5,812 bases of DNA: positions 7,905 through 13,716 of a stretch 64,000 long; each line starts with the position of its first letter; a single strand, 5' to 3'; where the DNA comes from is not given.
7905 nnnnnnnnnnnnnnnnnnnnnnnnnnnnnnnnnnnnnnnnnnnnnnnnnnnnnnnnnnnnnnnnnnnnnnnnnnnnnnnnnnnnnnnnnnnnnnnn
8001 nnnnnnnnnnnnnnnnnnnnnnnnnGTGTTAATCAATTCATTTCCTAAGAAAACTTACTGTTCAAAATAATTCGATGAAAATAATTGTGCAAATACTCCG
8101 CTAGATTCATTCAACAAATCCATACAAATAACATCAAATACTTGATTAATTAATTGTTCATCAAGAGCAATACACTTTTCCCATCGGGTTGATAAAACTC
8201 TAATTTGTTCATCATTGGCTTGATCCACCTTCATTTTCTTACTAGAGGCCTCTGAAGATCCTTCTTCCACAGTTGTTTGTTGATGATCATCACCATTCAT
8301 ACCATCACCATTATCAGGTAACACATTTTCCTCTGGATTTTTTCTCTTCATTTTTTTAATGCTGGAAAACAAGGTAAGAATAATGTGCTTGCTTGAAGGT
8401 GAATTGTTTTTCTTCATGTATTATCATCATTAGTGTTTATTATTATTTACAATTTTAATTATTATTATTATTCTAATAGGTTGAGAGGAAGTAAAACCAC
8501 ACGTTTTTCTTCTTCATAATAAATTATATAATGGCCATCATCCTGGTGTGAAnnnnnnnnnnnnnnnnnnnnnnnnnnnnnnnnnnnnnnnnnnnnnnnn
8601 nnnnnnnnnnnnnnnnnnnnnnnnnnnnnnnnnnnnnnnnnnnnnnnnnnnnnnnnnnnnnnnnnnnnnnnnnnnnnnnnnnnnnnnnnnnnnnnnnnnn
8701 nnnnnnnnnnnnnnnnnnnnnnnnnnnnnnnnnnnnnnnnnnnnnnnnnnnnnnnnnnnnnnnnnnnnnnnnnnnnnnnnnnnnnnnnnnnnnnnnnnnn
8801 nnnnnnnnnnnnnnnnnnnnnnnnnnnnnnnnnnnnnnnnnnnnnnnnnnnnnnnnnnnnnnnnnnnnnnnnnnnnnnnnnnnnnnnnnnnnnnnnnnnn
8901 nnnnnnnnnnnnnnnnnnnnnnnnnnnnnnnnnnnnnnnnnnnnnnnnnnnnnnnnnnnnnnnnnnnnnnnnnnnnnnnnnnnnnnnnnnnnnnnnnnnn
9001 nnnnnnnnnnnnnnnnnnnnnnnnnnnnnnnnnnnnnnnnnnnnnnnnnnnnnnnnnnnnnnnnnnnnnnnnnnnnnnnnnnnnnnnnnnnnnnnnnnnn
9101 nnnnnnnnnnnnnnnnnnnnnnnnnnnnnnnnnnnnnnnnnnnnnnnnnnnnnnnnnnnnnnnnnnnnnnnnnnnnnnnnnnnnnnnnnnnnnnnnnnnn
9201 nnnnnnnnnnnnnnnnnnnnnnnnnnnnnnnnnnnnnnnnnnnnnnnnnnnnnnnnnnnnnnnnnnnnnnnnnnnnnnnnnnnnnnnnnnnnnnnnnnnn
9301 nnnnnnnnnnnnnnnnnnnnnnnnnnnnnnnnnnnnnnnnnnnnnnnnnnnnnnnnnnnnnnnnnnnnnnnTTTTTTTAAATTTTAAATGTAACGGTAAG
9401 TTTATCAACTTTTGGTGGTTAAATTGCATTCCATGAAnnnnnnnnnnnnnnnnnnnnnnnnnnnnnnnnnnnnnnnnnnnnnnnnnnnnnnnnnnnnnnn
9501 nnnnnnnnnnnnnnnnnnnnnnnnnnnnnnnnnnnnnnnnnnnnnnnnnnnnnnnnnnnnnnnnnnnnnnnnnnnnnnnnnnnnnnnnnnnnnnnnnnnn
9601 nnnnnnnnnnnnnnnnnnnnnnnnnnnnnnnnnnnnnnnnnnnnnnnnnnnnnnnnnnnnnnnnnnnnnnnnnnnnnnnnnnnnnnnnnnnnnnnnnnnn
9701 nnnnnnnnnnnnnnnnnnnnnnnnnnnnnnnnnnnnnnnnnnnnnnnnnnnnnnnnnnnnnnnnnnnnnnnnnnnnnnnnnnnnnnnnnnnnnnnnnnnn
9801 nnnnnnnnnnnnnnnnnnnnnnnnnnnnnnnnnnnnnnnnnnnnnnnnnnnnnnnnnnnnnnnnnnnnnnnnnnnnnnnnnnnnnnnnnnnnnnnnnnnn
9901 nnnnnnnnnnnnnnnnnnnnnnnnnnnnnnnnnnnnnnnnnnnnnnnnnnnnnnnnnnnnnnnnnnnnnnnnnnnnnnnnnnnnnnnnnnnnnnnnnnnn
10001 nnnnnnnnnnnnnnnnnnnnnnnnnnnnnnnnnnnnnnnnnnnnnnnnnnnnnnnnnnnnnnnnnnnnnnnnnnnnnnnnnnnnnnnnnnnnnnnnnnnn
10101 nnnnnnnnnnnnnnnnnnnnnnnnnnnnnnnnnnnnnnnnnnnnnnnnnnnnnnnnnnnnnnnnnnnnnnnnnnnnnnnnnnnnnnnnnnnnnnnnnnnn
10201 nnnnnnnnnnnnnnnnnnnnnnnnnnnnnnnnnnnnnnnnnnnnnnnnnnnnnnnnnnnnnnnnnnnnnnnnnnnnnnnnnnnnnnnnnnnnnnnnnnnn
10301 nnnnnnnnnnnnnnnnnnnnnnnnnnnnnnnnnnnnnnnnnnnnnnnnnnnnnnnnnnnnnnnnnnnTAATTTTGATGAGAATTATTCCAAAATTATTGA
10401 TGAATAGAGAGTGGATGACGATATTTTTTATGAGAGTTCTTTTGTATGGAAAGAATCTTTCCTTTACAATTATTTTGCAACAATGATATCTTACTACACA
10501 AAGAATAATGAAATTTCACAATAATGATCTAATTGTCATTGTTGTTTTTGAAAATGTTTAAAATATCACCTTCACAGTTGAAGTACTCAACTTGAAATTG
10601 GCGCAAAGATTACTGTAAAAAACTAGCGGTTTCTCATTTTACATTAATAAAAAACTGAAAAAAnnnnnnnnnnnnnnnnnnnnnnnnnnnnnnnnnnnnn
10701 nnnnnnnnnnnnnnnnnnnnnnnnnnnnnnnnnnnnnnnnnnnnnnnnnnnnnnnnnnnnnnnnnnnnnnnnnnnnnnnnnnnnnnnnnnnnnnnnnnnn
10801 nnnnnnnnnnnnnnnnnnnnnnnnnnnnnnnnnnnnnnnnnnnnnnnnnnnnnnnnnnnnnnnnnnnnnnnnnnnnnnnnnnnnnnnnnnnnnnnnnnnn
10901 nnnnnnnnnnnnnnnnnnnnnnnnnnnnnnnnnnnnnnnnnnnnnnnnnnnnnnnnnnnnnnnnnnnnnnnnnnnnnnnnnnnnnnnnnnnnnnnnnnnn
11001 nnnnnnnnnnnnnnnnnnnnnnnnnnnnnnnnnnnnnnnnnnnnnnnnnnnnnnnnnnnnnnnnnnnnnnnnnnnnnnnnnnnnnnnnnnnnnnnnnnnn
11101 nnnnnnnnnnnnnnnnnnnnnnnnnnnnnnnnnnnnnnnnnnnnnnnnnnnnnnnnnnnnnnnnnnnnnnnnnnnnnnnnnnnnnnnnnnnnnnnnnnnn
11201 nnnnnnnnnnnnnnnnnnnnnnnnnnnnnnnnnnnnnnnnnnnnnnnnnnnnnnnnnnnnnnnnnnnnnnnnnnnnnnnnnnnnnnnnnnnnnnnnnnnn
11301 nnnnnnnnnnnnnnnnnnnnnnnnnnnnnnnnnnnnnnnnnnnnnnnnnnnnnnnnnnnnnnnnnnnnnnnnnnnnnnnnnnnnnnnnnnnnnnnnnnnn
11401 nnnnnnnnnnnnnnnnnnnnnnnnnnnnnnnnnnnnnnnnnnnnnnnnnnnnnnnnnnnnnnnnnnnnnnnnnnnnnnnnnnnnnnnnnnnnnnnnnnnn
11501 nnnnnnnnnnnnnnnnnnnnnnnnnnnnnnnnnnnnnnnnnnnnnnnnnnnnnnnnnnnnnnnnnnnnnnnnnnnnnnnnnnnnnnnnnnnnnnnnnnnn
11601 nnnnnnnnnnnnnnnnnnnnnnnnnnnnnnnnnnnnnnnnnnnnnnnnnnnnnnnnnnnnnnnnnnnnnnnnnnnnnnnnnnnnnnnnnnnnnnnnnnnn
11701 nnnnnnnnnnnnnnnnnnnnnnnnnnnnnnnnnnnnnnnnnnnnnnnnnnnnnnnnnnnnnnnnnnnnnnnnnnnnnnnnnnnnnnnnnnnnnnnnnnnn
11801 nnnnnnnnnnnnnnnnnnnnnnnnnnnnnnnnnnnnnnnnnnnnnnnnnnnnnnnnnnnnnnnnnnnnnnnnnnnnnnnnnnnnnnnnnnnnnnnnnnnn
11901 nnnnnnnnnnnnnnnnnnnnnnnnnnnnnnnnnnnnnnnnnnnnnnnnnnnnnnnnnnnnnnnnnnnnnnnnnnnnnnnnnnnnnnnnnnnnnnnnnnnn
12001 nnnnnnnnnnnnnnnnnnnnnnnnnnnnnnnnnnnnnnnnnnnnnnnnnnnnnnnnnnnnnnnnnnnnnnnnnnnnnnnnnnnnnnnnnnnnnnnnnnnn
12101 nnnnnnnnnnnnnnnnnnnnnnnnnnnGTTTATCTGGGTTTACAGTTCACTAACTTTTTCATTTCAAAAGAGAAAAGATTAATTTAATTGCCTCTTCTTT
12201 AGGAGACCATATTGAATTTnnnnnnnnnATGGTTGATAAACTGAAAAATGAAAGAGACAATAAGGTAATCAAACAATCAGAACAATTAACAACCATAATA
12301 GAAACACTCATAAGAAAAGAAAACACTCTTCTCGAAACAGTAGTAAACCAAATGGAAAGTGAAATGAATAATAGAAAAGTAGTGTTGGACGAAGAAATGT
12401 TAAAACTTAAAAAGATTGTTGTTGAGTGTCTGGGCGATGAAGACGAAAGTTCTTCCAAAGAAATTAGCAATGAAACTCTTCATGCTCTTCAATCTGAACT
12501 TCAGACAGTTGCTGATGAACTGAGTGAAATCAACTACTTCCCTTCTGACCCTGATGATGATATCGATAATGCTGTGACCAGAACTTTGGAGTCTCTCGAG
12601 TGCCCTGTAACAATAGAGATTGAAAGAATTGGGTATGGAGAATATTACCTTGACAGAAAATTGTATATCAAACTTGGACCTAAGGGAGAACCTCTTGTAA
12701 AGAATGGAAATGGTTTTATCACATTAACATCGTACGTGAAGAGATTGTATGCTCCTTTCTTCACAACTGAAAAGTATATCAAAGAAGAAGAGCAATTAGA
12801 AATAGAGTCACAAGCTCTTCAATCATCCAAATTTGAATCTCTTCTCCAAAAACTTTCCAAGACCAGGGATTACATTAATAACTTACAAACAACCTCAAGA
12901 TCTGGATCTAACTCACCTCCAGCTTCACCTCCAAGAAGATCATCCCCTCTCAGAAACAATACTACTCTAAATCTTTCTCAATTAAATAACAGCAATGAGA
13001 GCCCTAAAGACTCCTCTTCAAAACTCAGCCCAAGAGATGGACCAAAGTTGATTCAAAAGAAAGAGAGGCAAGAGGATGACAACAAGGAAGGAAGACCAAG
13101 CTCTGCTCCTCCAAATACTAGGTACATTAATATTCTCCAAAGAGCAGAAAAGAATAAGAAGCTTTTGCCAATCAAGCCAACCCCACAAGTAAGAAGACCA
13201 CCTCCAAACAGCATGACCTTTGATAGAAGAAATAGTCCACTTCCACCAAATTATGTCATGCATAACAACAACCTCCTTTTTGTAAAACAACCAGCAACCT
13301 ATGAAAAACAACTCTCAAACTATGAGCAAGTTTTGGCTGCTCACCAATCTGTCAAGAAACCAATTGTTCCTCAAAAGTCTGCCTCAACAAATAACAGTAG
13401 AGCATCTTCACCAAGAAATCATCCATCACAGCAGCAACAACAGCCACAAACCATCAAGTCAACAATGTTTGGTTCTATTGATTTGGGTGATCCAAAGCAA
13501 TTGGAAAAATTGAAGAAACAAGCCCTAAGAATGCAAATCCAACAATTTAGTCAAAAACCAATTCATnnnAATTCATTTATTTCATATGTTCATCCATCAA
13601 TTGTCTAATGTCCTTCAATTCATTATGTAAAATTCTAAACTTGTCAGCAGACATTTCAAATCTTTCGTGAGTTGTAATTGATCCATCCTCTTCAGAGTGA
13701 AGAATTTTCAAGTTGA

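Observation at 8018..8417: Unannotated 41-nt intron fuses a 120-aa upstream ORF to the Aquarius/Cwf11-like ORF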

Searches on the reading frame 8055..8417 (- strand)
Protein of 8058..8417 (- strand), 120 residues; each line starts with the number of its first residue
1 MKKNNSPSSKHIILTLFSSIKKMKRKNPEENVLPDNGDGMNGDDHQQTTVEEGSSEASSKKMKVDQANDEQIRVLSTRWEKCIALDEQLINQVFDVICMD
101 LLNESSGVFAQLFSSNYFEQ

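Call 5: search_protein_families(library=pfam, proteins=[window:8058-8417:-], max_evalue=0.01)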
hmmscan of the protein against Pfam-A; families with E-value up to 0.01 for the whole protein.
window:8058-8417:- (120 aa): 0 families

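Call 34: search_solved_structures(query=window:8061-8351:-, max_evalue=10, show_alignments=3)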
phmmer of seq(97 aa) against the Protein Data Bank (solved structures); distinct sequences matched with E-value up to 10: 2.
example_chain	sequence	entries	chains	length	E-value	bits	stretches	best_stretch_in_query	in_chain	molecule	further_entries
8qks_A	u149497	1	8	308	0.76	13.3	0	59-93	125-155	Reticulocyte-binding protein-like protein 5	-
8qkr_A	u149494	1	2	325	0.87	13.1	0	59-93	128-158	Reticulocyte-binding protein-like protein 5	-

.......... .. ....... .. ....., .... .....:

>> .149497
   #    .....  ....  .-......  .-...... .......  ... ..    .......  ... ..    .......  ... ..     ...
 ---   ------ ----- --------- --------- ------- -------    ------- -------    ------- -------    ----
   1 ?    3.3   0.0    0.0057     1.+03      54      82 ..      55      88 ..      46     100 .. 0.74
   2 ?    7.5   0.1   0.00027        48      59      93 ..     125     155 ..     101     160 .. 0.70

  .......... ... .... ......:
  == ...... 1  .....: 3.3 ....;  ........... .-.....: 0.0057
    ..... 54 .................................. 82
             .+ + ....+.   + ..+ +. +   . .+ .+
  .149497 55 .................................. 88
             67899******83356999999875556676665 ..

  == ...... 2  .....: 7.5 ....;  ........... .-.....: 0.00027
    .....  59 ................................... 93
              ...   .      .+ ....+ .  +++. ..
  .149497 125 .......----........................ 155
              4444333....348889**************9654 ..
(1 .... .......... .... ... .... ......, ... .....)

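Call 41: find_encoding_contigs(protein=window:8055-8351:-, flank=7000, max_places=5)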
Protein window:8055-8351:- (98 aa): 1 contig read that carries it; 1 place shown.
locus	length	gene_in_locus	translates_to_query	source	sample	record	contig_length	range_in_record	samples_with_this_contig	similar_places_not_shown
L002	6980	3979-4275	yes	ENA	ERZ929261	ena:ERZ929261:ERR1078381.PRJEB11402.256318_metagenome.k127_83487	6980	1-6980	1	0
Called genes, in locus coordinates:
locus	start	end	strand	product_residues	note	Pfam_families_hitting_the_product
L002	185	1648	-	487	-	-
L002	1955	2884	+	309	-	-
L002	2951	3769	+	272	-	-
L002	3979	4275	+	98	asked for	-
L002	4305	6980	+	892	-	?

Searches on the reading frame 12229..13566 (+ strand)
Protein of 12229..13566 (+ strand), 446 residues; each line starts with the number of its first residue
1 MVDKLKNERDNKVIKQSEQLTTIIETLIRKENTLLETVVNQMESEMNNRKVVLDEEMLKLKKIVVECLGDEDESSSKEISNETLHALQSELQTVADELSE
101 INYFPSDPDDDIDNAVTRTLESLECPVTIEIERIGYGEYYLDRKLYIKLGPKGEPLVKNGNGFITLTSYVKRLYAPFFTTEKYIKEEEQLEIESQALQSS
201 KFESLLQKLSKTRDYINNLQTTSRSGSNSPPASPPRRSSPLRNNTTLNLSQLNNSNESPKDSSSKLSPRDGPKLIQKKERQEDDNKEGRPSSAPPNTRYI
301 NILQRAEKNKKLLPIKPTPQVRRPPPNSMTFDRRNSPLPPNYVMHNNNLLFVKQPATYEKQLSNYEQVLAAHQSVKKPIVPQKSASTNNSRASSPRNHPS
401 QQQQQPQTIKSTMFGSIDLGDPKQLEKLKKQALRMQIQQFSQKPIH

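Call 55: list_cluster_members(proteins=[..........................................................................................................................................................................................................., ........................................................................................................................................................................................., window:12229-13566:+, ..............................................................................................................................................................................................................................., window:12352-13566:+])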
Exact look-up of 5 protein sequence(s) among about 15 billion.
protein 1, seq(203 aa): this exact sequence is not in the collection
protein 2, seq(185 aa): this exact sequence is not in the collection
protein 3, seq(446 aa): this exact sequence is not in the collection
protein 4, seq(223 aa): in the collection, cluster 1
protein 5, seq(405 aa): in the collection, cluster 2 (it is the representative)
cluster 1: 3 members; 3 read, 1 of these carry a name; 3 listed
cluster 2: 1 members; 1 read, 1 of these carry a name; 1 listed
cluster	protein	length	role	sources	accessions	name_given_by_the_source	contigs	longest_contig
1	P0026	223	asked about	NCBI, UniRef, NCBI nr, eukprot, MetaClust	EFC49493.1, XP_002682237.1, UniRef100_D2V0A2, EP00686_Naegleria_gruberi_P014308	predicted protein [Naegleria gruberi] | Predicted protein n=1 Tax=Naegleria gruberi TaxID=5762 RepID=D2V0A2_NAEGR | uncharacterized protein NAEGRDRAFT_62221 [Naegleria gruberi]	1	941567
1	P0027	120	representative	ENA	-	-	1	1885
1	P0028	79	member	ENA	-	-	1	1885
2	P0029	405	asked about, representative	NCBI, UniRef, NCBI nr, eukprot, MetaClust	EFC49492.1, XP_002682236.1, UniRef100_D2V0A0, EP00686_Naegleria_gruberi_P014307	predicted protein [Naegleria gruberi] | Predicted protein n=1 Tax=Naegleria gruberi TaxID=5762 RepID=D2V0A0_NAEGR | uncharacterized protein NAEGRDRAFT_62219 [Naegleria gruberi]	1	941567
